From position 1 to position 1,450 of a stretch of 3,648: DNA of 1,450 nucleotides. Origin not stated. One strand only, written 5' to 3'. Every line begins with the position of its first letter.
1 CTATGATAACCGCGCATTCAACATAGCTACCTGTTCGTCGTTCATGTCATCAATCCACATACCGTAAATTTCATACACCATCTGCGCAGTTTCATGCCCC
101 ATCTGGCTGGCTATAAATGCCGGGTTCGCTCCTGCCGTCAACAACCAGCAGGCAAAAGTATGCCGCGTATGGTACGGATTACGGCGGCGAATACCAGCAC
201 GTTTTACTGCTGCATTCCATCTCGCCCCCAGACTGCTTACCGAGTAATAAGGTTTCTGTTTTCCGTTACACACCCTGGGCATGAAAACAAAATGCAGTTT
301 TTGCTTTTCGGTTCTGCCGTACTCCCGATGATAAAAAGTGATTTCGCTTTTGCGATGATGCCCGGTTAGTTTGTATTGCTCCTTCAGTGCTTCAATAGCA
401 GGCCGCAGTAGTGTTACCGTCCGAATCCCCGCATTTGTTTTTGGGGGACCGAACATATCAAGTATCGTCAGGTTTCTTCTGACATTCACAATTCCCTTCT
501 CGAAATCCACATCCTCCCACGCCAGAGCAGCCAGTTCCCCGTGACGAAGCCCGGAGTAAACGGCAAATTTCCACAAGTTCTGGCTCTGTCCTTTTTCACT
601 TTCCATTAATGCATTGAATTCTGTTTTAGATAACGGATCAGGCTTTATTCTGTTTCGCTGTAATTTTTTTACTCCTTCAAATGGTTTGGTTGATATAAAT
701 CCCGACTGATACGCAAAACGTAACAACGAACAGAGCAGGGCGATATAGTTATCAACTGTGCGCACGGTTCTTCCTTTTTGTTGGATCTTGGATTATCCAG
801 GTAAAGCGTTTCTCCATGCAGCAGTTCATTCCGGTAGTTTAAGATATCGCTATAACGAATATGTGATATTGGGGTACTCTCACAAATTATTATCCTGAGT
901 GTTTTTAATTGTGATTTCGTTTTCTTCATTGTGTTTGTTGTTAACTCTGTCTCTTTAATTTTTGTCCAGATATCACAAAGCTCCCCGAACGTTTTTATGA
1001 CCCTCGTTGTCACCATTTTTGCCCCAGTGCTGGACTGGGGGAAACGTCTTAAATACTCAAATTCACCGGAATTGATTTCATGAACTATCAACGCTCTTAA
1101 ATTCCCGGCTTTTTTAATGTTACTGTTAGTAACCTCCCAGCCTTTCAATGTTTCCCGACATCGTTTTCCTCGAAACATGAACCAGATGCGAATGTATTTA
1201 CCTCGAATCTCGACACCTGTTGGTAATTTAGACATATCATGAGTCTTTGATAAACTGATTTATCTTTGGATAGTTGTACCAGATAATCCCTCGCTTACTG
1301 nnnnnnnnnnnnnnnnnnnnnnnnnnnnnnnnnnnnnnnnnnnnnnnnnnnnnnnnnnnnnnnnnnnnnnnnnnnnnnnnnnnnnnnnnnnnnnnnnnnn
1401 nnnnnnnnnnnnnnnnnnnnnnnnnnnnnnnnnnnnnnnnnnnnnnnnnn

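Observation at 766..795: Integrase frame broken by a single-nucleotide change at an A5/T5 homopolymer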

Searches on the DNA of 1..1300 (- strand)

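Call 4: search_dna_similar(query=window:1-1300:-, collection=ecoli_genomes, mode=near, max_rows=30)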
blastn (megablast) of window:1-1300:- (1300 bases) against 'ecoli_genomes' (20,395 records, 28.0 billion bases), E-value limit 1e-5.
Records with a match: 2919; places in all: 2974; records where one place covers at least 80% of the query: 1830.
Genomes with a match: 2919 of 5426; with a place that covers at least 80% of the query: 1830. Places per genome that has any: lowest 1, median 1, highest 2. On chromosomes: 2969 places; on plasmids: 5.
Best place of each record, by identity: >=99% 63; 95-99% 2848; 90-95% 2; 80-90% 6.
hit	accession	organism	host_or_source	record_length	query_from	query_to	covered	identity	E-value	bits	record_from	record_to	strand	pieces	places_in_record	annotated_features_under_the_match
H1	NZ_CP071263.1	Escherichia coli strain MEI003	Outdoors environment of a veterinary ...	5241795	1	1300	100%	99.9%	0e+0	2396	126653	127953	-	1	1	intR: tyrosine-type recombinase/integrase | xisR: excisionase XisR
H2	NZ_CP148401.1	Escherichia coli strain Z1323CEC0019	Chicken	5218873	1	1300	100%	99.9%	0e+0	2396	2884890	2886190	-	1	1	intR: tyrosine-type recombinase/integrase | xisR: excisionase XisR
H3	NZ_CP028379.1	Escherichia coli O145 str. RM9872 strain RM9872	Bos taurus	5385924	1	1300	100%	99.8%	0e+0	2390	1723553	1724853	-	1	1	intR: tyrosine-type recombinase/integrase | xisR: excisionase XisR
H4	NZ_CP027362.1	Escherichia coli strain 95-3192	missing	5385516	1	1300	100%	99.8%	0e+0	2390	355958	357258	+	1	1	intR: tyrosine-type recombinase/integrase | xisR: excisionase XisR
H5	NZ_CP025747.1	Escherichia coli strain ML35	missing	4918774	1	1300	100%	99.8%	0e+0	2390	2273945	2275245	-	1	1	intR: tyrosine-type recombinase/integrase | xisR: excisionase XisR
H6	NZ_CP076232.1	Escherichia coli O157:H7 strain 7.1_Anguil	Rectal swab of live bovine cattle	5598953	1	1300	100%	99.8%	0e+0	2390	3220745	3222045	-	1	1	intR: tyrosine-type recombinase/integrase | xisR: excisionase XisR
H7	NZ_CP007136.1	Escherichia coli O145:H28 str. RM12581 strain RM12581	lettuce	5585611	1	1300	100%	99.8%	0e+0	2390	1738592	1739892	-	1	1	intR: tyrosine-type recombinase/integrase | xisR: excisionase XisR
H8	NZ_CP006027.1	Escherichia coli O145:H28 str. RM13514 strain RM13514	Homo sapiens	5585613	1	1300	100%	99.8%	0e+0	2390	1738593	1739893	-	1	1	intR: tyrosine-type recombinase/integrase | xisR: excisionase XisR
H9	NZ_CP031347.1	Escherichia coli O145 strain RM9873-C1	cattle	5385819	1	1300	100%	99.8%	0e+0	2390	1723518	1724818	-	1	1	intR: tyrosine-type recombinase/integrase | xisR: excisionase XisR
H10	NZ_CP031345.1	Escherichia coli O145 strain RM12367-C1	creek water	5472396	1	1300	100%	99.8%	0e+0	2390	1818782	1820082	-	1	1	intR: tyrosine-type recombinase/integrase | xisR: excisionase XisR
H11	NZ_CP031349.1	Escherichia coli O145 strain RM9467-C1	Cattle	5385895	1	1300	100%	99.8%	0e+0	2390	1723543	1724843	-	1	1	intR: tyrosine-type recombinase/integrase | xisR: excisionase XisR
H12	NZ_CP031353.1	Escherichia coli O145 strain RM9154-C1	Cattle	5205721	1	1300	100%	99.8%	0e+0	2390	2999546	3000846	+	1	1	intR: tyrosine-type recombinase/integrase | xisR: excisionase XisR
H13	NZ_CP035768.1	Escherichia coli O145 strain RM11626-C1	Cattle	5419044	1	1300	100%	99.8%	0e+0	2390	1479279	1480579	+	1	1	intR: tyrosine-type recombinase/integrase | xisR: excisionase XisR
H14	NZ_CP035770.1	Escherichia coli O145 strain RM8988-C1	Cattle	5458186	1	1300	100%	99.8%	0e+0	2390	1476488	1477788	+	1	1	intR: tyrosine-type recombinase/integrase | xisR: excisionase XisR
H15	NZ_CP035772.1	Escherichia coli O145 strain RM8843-C1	missing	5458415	1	1300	100%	99.8%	0e+0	2390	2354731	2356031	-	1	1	intR: tyrosine-type recombinase/integrase | xisR: excisionase XisR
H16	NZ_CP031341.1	Escherichia coli O145 strain RM12275-C1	missing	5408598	1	1300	100%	99.8%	0e+0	2390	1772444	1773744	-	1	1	intR: tyrosine-type recombinase/integrase | xisR: excisionase XisR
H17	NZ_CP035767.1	Escherichia coli O145 strain RM12522-C8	Cattle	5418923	1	1300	100%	99.8%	0e+0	2390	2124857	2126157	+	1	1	intR: tyrosine-type recombinase/integrase | xisR: excisionase XisR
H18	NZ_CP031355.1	Escherichia coli O145 strain RM8995-C1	missing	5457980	1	1300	100%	99.8%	0e+0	2390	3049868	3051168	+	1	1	intR: tyrosine-type recombinase/integrase | xisR: excisionase XisR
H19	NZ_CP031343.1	Escherichia coli O145 strain RM10425-C1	cattle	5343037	1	1300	100%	99.8%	0e+0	2390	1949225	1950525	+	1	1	intR: tyrosine-type recombinase/integrase | xisR: excisionase XisR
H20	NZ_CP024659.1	Escherichia coli strain RM9872-C1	cattle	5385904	1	1300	100%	99.8%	0e+0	2390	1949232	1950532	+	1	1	intR: tyrosine-type recombinase/integrase | xisR: excisionase XisR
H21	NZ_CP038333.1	Escherichia coli O157:H7 strain N8B7-2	cattle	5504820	1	1300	100%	99.8%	0e+0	2390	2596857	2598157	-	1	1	intR: tyrosine-type recombinase/integrase | xisR: excisionase XisR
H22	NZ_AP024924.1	Escherichia coli O145:H28 strain 16003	Homo sapiens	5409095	1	1300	100%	99.8%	0e+0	2390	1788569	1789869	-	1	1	intR: tyrosine-type recombinase/integrase | xisR: excisionase XisR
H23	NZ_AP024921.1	Escherichia coli O145:H28 strain 12E115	Homo sapiens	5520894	1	1300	100%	99.8%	0e+0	2390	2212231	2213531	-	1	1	intR: tyrosine-type recombinase/integrase | xisR: excisionase XisR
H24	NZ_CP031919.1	Escherichia coli O145:NM strain FWSEC0002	Homo sapiens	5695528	1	1300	100%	99.8%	0e+0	2390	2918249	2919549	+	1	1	intR: tyrosine-type recombinase/integrase | xisR: excisionase XisR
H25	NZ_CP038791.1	Escherichia coli strain PF9285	bovine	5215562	1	1300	100%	99.8%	0e+0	2390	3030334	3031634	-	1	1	intR: tyrosine-type recombinase/integrase | xisR: excisionase XisR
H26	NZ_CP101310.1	Escherichia coli strain 99-3311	Homo sapiens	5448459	1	1300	100%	99.8%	0e+0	2390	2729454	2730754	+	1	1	intR: tyrosine-type recombinase/integrase | xisR: excisionase XisR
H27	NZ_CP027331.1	Escherichia coli strain 2013C-3277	Homo sapiens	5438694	1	1300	100%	99.8%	0e+0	2385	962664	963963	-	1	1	intR: tyrosine-type recombinase/integrase | xisR: excisionase XisR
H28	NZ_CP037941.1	Escherichia coli strain CFSAN027350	missing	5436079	1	1300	100%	99.8%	0e+0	2385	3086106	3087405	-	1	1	intR: tyrosine-type recombinase/integrase | xisR: excisionase XisR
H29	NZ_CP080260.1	Escherichia coli strain 135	Chicken fecal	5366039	1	1300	100%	99.8%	0e+0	2385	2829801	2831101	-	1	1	intR: tyrosine-type recombinase/integrase | xisR: excisionase XisR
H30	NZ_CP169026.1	Escherichia coli strain UTME-2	beef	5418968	1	1300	100%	99.8%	0e+0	2385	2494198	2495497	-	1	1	intR: tyrosine-type recombinase/integrase | xisR: excisionase XisR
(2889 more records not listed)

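Call 5: get_annotated_region(hit=H1, flank=3000)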
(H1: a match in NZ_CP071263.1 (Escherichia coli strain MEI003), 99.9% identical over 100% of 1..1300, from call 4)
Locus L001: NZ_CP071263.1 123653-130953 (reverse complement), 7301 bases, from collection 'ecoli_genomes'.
description: Escherichia coli strain MEI003 chromosome, complete genome
organism: Escherichia coli strain MEI003 (NCBI taxid 562)
replicon: chromosome; assembly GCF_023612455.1
host: -; source: Outdoors environment of a veterinary clinic; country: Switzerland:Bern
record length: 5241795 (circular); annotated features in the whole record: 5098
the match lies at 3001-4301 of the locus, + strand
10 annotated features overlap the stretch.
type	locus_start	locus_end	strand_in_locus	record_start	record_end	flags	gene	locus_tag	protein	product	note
CDS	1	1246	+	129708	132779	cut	recE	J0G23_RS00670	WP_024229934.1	exodeoxyribonuclease VIII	-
CDS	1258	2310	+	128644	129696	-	-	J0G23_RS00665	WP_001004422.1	RecT family recombinase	-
CDS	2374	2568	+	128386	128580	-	ralR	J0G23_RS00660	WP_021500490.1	type I toxin-antitoxin system endodeoxyribonuclease toxin RalR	-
CDS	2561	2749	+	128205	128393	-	-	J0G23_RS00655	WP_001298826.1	DUF1187 family protein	-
CDS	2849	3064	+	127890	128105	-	xisR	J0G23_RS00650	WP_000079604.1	excisionase XisR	-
CDS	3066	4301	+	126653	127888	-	intR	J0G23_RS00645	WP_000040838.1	tyrosine-type recombinase/integrase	-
CDS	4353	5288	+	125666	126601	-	ttcA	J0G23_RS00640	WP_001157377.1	tRNA 2-thiocytidine(32) synthetase TtcA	-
CDS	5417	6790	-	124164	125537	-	dbpA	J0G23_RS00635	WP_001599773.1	ATP-dependent RNA helicase DbpA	-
CDS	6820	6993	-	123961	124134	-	ynaL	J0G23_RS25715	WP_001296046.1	proline-rich small protein YnaL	-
CDS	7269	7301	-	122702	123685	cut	zntB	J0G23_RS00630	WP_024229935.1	zinc transporter ZntB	-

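Call 6: get_annotated_region(hit=H27, flank=3000)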
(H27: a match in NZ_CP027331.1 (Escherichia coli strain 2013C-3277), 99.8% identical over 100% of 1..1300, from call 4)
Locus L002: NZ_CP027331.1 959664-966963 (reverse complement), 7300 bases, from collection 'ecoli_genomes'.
description: Escherichia coli strain 2013C-3277 chromosome, complete genome
organism: Escherichia coli strain 2013C-3277 (NCBI taxid 562)
replicon: chromosome; assembly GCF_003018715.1
host: Homo sapiens; source: stool; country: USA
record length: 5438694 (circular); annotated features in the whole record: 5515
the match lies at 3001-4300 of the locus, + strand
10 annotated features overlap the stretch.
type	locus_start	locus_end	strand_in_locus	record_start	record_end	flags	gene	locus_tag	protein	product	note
CDS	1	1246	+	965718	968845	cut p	recE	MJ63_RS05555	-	exodeoxyribonuclease VIII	frameshifted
CDS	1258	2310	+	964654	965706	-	-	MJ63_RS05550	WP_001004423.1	RecT family recombinase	-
CDS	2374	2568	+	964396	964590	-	ralR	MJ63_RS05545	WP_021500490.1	type I toxin-antitoxin system endodeoxyribonuclease toxin RalR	-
CDS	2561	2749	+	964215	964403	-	-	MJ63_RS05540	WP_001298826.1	DUF1187 family protein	-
CDS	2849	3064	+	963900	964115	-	xisR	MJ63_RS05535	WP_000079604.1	excisionase XisR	-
CDS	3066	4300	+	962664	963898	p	intR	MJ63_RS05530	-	tyrosine-type recombinase/integrase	frameshifted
CDS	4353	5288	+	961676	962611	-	ttcA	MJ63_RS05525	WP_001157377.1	tRNA 2-thiocytidine(32) synthetase TtcA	-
CDS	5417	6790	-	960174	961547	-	dbpA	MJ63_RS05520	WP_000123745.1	ATP-dependent RNA helicase DbpA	-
CDS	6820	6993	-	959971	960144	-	ynaL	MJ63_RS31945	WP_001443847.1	proline-rich small protein YnaL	-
CDS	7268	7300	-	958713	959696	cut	zntB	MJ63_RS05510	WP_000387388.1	zinc transporter ZntB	-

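Call 7: get_annotated_region(hit=H28, flank=3000)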
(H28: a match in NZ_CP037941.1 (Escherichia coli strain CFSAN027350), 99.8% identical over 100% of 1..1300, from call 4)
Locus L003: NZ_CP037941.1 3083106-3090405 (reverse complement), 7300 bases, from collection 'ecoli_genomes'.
description: Escherichia coli strain CFSAN027350 chromosome, complete genome
organism: Escherichia coli strain CFSAN027350 (NCBI taxid 562)
replicon: chromosome; assembly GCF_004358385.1
host: missing; source: not provided; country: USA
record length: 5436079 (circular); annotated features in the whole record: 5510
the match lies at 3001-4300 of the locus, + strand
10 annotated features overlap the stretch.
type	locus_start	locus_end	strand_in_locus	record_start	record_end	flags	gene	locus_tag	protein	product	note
CDS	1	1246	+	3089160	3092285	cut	recE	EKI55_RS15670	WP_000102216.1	exodeoxyribonuclease VIII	-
CDS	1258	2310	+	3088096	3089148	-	-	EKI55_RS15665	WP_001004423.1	RecT family recombinase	-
CDS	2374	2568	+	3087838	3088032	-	ralR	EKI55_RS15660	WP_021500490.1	type I toxin-antitoxin system endodeoxyribonuclease toxin RalR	-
CDS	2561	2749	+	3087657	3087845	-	-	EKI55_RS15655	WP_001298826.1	DUF1187 family protein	-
CDS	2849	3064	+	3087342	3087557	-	xisR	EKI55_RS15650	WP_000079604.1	excisionase XisR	-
CDS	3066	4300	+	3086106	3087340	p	intR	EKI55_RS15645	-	tyrosine-type recombinase/integrase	frameshifted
CDS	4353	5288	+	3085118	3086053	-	ttcA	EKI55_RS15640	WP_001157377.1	tRNA 2-thiocytidine(32) synthetase TtcA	-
CDS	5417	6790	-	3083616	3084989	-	dbpA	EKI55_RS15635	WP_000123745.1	ATP-dependent RNA helicase DbpA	-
CDS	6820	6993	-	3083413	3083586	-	ynaL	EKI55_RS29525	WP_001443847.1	proline-rich small protein YnaL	-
CDS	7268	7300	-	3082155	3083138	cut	zntB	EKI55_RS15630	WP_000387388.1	zinc transporter ZntB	-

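Call 8: get_annotated_region(hit=H30, flank=3000)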
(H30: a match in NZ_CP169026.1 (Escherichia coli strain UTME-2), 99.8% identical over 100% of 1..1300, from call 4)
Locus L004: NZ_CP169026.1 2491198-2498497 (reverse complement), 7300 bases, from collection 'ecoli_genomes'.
description: Escherichia coli strain UTME-2 chromosome, complete genome
organism: Escherichia coli strain UTME-2 (NCBI taxid 562)
replicon: chromosome; assembly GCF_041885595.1
host: -; source: beef; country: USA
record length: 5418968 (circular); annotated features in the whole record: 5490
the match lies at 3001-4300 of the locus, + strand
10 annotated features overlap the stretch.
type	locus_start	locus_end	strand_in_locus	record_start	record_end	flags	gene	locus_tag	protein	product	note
CDS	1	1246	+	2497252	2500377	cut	recE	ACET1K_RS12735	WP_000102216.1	exodeoxyribonuclease VIII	-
CDS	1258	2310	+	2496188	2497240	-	-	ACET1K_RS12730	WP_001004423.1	RecT family recombinase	-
CDS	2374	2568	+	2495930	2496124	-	ralR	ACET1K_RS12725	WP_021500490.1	type I toxin-antitoxin system endodeoxyribonuclease toxin RalR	-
CDS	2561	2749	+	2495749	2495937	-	-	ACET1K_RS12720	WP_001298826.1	DUF1187 family protein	-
CDS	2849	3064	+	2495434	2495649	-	xisR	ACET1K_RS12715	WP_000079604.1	excisionase XisR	-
CDS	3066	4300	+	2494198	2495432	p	intR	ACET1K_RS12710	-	tyrosine-type recombinase/integrase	frameshifted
CDS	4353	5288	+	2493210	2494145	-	ttcA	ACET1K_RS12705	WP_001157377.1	tRNA 2-thiocytidine(32) synthetase TtcA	-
CDS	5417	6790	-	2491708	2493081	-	dbpA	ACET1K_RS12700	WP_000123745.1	ATP-dependent RNA helicase DbpA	-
CDS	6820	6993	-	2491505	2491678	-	ynaL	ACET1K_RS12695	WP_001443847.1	protein YnaL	-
CDS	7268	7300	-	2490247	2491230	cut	zntB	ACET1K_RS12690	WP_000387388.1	zinc transporter ZntB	-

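Call 12: search_dna_similar(query=window:730-830:+, collection=ecoli_genomes, mode=near, max_rows=40)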
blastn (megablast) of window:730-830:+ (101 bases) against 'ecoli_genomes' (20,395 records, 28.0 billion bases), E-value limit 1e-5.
Records with a match: 1867; places in all: 1877; records where one place covers at least 80% of the query: 1856.
Genomes with a match: 1867 of 5426; with a place that covers at least 80% of the query: 1856. Places per genome that has any: lowest 1, median 1, highest 2. On chromosomes: 1873 places; on plasmids: 4.
Best place of each record, by identity: >=99% 1720; 95-99% 147.
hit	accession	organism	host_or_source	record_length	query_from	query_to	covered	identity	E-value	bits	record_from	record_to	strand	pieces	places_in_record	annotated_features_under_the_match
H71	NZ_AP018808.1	Escherichia coli strain E2865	Bos taurus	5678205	1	101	100%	99.0%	3e-43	182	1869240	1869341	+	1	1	intR: tyrosine-type recombinase/integrase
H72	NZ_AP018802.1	Escherichia coli strain E2863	Bos taurus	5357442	1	101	100%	99.0%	3e-43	182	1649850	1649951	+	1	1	intR: tyrosine-type recombinase/integrase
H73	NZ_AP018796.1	Escherichia coli strain E2855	Bos taurus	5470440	1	101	100%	99.0%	3e-43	182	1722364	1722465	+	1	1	intR: tyrosine-type recombinase/integrase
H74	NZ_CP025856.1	Escherichia coli strain 504838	Homo sapiens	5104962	1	101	100%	99.0%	3e-43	182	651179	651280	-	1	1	intR: tyrosine-type recombinase/integrase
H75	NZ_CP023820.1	Escherichia coli strain 7/2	Homo sapiens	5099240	1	101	100%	99.0%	3e-43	182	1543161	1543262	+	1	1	intR: tyrosine-type recombinase/integrase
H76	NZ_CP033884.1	Escherichia coli strain 50579417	Homo sapiens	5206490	1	101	100%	99.0%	3e-43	182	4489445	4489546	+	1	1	intR: tyrosine-type recombinase/integrase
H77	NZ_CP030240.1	Escherichia coli strain ER1709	-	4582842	1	101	100%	99.0%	3e-43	182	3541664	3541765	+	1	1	intR: tyrosine-type recombinase/integrase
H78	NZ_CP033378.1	Escherichia coli strain L73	goose anus swab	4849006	1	101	100%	99.0%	3e-43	182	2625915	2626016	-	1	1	intR: tyrosine-type recombinase/integrase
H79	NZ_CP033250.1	Escherichia coli strain ECCHD184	chicken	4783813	1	101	100%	99.0%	3e-43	182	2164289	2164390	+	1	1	intR: tyrosine-type recombinase/integrase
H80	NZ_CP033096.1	Escherichia coli strain CP53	pig feces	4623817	1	101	100%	99.0%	3e-43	182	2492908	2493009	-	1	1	intR: tyrosine-type recombinase/integrase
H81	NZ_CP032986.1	Escherichia coli strain BE2-5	egret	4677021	1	101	100%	99.0%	3e-43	182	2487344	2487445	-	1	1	intR: tyrosine-type recombinase/integrase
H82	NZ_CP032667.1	Escherichia coli str. K-12 substr. MG1655 strain K-12 ...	Laboratory strain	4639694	1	101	100%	99.0%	3e-43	182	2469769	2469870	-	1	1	intR: tyrosine-type recombinase/integrase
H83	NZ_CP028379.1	Escherichia coli O145 str. RM9872 strain RM9872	Bos taurus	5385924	1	101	100%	99.0%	3e-43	182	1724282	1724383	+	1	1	intR: tyrosine-type recombinase/integrase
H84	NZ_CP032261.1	Escherichia coli strain AR_0067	missing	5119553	1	101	100%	99.0%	3e-43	182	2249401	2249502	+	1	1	intR: tyrosine-type recombinase/integrase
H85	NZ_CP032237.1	Escherichia coli strain ECCWS199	chicken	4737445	1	101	100%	99.0%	3e-43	182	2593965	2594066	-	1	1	intR: tyrosine-type recombinase/integrase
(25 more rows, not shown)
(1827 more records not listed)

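Call 28: search_dna_similar(query=L002:3275-3335:+, collection=ecoli_genomes, mode=near, max_rows=12, rows=spread)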
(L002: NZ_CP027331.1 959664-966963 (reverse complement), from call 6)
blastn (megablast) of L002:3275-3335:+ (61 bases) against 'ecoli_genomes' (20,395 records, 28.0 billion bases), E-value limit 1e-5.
Records with a match: 592; places in all: 593; records where one place covers at least 80% of the query: 592.
Genomes with a match: 592 of 5426; with a place that covers at least 80% of the query: 592. Places per genome that has any: lowest 1, median 1, highest 2. On chromosomes: 592 places; on plasmids: 1.
Best place of each record, by identity: >=99% 29; 95-99% 563.
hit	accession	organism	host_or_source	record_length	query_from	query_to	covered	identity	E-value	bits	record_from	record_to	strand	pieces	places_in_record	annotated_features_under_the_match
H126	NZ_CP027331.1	Escherichia coli strain 2013C-3277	Homo sapiens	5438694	1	61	100%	100.0%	5e-23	113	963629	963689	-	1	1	intR: tyrosine-type recombinase/integrase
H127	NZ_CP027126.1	Escherichia coli strain AR_0374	missing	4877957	1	61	100%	98.4%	2e-21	108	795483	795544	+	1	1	intR: tyrosine-type recombinase/integrase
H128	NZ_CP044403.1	Escherichia coli strain NMBU-W10C18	surface water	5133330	1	61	100%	98.4%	2e-21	108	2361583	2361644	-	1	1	intR: tyrosine-type recombinase/integrase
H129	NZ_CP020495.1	Escherichia coli strain 103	Homo sapiens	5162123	1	61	100%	98.4%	2e-21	108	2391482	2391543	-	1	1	intR: tyrosine-type recombinase/integrase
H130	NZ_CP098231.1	Escherichia coli strain XJ34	bovine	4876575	1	61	100%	98.4%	2e-21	108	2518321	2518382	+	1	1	intR: tyrosine-type recombinase/integrase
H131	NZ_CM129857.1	Escherichia coli strain SW07099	wastewater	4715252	1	61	100%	98.4%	2e-21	108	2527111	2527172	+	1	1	intR: tyrosine-type recombinase/integrase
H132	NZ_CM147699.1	Escherichia coli strain 25-06685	Homo sapiens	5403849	1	61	100%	98.4%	2e-21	108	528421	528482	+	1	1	intR: tyrosine-type recombinase/integrase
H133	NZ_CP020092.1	Escherichia coli strain 13E0725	cattle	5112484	1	61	100%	96.8%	1e-19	102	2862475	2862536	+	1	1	intR: tyrosine-type recombinase/integrase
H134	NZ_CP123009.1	Escherichia coli O155 strain NWU_3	Bos taurus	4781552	1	61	100%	96.8%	1e-19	102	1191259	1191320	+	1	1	intR: tyrosine-type recombinase/integrase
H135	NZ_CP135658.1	Escherichia coli strain TUM10008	missing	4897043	1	61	100%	96.8%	1e-19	102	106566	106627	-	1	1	intR: tyrosine-type recombinase/integrase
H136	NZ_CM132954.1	Escherichia coli strain 361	Homo sapiens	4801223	1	61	100%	96.8%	1e-19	102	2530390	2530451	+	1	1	intR: tyrosine-type recombinase/integrase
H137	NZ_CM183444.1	Escherichia coli strain BHUCD02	Homo sapiens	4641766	1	60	98%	96.7%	4e-19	100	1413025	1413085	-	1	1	intR: tyrosine-type recombinase/integrase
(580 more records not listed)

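Call 29: search_dna_similar(query=window:747-807:+, collection=ecoli_genomes, mode=near, max_rows=8)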
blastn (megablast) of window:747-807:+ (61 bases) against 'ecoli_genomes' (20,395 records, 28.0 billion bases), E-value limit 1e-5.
Records with a match: 1846; places in all: 1850; records where one place covers at least 80% of the query: 1841.
Genomes with a match: 1846 of 5426; with a place that covers at least 80% of the query: 1841. Places per genome that has any: lowest 1, median 1, highest 2. On chromosomes: 1846 places; on plasmids: 4.
Best place of each record, by identity: 95-99% 1846.
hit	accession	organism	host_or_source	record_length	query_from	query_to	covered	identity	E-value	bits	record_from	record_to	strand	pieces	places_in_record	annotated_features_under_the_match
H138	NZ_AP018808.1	Escherichia coli strain E2865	Bos taurus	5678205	1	61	100%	98.4%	2e-21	108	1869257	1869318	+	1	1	intR: tyrosine-type recombinase/integrase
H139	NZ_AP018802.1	Escherichia coli strain E2863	Bos taurus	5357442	1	61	100%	98.4%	2e-21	108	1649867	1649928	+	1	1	intR: tyrosine-type recombinase/integrase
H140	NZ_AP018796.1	Escherichia coli strain E2855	Bos taurus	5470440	1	61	100%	98.4%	2e-21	108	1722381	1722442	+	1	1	intR: tyrosine-type recombinase/integrase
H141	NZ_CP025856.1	Escherichia coli strain 504838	Homo sapiens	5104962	1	61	100%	98.4%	2e-21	108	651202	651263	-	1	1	intR: tyrosine-type recombinase/integrase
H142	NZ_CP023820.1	Escherichia coli strain 7/2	Homo sapiens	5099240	1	61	100%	98.4%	2e-21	108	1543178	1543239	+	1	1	intR: tyrosine-type recombinase/integrase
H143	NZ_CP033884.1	Escherichia coli strain 50579417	Homo sapiens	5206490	1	61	100%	98.4%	2e-21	108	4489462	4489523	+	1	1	intR: tyrosine-type recombinase/integrase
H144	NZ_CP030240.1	Escherichia coli strain ER1709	-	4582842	1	61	100%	98.4%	2e-21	108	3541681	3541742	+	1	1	intR: tyrosine-type recombinase/integrase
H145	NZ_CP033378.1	Escherichia coli strain L73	goose anus swab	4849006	1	61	100%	98.4%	2e-21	108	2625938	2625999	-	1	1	intR: tyrosine-type recombinase/integrase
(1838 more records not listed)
